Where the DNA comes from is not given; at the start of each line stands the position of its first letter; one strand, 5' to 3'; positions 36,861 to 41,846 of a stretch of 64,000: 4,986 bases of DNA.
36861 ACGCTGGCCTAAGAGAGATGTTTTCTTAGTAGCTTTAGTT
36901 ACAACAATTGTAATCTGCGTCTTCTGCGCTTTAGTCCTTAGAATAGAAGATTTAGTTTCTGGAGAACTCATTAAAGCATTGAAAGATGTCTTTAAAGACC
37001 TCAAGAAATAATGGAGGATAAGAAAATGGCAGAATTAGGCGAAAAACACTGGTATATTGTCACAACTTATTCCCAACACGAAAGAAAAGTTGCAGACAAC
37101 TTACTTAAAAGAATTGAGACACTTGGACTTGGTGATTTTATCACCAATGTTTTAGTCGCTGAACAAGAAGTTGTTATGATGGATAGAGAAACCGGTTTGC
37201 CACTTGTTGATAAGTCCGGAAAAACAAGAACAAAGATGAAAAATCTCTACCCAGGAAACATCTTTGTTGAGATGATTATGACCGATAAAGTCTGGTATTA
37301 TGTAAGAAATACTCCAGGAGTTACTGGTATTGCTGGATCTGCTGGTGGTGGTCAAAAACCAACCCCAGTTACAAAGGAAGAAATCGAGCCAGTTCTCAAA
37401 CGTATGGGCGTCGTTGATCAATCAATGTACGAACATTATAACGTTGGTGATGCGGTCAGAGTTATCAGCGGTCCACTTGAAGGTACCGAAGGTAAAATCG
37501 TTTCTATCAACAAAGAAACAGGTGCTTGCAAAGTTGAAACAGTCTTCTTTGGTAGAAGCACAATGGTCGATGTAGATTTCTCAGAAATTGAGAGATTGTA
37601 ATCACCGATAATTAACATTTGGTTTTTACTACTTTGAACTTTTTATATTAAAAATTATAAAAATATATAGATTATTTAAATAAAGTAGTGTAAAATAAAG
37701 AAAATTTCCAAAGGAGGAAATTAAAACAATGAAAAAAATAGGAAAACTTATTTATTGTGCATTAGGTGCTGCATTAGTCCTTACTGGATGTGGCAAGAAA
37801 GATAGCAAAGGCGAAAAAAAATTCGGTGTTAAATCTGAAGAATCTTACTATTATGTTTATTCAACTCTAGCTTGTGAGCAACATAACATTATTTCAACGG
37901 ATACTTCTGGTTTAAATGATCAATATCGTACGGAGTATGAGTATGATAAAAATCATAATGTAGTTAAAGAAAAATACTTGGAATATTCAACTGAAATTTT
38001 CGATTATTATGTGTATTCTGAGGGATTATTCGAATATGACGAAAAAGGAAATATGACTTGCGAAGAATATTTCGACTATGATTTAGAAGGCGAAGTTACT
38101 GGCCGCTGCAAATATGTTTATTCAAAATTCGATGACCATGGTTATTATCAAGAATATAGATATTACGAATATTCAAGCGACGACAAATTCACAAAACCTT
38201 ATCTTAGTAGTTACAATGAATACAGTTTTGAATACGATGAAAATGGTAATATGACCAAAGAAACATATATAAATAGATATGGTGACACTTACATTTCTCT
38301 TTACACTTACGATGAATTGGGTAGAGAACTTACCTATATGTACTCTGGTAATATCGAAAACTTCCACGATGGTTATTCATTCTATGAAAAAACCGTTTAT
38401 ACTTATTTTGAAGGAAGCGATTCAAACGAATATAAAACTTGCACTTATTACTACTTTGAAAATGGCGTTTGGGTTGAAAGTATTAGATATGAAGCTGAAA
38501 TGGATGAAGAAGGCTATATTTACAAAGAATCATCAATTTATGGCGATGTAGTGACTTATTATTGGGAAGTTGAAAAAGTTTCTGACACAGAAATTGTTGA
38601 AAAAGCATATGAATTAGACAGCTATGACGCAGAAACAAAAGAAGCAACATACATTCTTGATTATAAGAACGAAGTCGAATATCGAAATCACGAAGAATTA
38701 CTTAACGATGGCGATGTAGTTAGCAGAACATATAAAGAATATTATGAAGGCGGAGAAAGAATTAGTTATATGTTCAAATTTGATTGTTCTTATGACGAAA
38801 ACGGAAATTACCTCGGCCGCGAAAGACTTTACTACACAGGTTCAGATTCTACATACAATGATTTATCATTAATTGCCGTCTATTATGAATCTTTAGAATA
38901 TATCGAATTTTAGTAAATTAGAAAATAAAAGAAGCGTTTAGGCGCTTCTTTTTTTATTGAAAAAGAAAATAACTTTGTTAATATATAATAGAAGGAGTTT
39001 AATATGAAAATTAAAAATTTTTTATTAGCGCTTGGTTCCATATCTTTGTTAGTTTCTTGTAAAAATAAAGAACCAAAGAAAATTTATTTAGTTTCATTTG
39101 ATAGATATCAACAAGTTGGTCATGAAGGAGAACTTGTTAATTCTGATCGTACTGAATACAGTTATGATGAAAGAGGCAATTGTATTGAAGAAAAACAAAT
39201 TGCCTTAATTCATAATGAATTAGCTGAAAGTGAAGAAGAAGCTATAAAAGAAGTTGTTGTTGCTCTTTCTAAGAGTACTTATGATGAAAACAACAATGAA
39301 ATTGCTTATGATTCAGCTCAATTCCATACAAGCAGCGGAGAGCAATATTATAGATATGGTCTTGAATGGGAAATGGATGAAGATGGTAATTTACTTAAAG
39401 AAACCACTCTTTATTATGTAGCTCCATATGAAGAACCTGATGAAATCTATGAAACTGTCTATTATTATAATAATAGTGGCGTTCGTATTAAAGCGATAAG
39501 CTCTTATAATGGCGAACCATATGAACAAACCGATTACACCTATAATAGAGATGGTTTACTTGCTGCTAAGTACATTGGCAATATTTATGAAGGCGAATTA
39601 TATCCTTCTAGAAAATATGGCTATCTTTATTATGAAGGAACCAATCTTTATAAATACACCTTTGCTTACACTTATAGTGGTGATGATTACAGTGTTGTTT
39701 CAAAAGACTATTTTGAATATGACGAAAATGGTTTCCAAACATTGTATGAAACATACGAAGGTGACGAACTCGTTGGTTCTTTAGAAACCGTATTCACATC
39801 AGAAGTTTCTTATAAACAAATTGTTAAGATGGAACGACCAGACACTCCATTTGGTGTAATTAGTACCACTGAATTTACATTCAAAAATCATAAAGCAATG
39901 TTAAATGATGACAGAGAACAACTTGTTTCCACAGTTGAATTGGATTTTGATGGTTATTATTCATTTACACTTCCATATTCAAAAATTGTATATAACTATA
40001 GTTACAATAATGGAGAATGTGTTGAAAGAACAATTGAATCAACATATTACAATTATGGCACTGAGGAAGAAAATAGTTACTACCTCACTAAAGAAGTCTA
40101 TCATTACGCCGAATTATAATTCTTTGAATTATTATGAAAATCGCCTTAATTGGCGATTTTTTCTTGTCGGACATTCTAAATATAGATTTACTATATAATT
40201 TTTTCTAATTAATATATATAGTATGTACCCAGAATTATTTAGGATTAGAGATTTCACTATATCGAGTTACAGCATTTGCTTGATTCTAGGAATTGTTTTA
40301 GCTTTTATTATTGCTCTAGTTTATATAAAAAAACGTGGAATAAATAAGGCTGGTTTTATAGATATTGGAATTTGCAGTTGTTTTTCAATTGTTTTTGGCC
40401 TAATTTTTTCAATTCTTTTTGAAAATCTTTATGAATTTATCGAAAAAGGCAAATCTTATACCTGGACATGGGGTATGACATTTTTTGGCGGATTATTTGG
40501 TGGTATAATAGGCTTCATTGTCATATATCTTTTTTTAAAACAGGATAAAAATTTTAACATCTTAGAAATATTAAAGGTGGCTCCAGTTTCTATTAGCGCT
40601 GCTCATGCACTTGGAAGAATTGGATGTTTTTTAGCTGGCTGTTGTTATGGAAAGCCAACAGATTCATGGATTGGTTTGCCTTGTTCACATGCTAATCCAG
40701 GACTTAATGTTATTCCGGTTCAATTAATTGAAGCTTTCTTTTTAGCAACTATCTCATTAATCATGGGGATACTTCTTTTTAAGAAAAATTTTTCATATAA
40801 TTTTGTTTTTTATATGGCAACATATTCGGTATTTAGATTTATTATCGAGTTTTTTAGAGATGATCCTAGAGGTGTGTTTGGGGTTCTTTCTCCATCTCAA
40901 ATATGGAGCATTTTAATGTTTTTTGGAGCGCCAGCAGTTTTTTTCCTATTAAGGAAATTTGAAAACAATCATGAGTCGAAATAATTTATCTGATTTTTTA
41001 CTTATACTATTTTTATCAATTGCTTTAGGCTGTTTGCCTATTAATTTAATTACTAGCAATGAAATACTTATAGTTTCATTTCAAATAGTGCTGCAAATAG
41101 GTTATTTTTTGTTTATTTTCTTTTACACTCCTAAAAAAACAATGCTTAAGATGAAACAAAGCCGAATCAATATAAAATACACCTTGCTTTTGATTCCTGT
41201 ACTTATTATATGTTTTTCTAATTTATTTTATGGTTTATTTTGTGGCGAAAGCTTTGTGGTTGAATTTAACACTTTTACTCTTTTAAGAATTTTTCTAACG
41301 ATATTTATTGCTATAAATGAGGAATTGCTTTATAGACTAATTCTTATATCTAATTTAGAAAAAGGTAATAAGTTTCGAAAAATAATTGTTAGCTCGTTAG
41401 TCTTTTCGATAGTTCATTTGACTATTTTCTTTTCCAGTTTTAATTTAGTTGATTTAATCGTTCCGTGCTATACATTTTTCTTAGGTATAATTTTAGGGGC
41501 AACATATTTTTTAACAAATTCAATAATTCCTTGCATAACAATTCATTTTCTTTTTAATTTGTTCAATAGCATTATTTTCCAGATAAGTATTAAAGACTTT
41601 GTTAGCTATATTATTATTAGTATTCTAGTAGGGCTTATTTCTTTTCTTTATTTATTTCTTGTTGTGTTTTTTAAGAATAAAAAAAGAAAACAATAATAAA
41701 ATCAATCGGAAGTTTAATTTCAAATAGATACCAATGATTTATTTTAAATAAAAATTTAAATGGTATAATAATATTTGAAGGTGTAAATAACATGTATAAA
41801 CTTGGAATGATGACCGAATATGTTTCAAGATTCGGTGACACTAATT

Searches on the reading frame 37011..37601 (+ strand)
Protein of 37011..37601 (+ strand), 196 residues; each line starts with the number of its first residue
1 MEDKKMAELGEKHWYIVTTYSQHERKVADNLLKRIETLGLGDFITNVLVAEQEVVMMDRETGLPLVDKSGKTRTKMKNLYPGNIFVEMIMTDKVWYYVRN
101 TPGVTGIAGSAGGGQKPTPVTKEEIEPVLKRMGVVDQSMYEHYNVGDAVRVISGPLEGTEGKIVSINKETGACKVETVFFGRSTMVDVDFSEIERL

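Call 82: search_protein_families(library=pfam, proteins=[window:37011-37601:+], max_evalue=0.00001)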
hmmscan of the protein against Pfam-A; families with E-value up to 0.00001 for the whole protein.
window:37011-37601:+ (196 aa): 2 families
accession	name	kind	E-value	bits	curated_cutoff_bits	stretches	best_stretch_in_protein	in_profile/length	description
PF02357.24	NusG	-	2.3e-22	79.8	22.2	1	12-127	1-91/93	Transcription termination factor nusG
PF00467.35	KOW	-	3.7e-07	30.1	22.3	1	145-170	1-26/32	KOW motif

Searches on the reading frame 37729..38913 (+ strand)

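Call 82: search_protein_families(library=pfam, proteins=[window:37729-38913:+], max_evalue=0.00001)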
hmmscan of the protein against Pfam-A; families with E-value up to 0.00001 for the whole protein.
window:37729-38913:+ (394 aa): 1 family
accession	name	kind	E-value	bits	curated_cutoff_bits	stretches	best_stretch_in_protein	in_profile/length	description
PF05593.20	RHS_repeat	-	2.9e-06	28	22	0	165-180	18-33/38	RHS Repeat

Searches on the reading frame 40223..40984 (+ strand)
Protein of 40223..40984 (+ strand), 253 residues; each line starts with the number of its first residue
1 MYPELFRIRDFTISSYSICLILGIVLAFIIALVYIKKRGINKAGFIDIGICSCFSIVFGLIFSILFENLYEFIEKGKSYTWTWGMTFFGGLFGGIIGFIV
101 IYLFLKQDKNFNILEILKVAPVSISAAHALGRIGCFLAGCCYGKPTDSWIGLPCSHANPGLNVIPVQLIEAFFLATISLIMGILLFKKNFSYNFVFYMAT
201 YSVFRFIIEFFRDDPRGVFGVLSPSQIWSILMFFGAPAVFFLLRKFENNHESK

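Call 82: search_protein_families(library=pfam, proteins=[window:40223-40984:+], max_evalue=0.00001)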
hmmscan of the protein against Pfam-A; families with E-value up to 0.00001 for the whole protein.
window:40223-40984:+ (253 aa): 1 family
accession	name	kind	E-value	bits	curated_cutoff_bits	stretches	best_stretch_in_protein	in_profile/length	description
PF01790.23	LGT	-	4.1e-38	131.5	24.9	1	3-240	1-238/240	Prolipoprotein diacylglyceryl transferase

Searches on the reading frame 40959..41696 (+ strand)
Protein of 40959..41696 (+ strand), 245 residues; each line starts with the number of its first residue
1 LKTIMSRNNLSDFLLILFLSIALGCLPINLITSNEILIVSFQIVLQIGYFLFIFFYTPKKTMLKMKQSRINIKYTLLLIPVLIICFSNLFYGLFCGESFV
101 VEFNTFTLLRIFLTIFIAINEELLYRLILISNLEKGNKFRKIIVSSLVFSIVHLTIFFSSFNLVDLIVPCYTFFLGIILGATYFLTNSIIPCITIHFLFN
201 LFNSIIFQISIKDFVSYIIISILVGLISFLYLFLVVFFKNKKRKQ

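Call 82: search_protein_families(library=pfam, proteins=[window:40959-41696:+], max_evalue=0.00001)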
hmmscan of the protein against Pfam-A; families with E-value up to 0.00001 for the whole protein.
window:40959-41696:+ (245 aa): 1 family
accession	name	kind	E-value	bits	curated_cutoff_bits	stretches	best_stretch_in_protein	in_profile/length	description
PF02517.21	Rce1-like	-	2e-16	60.5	22.4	1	106-202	4-93/93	Type II CAAX prenyl endopeptidase Rce1-like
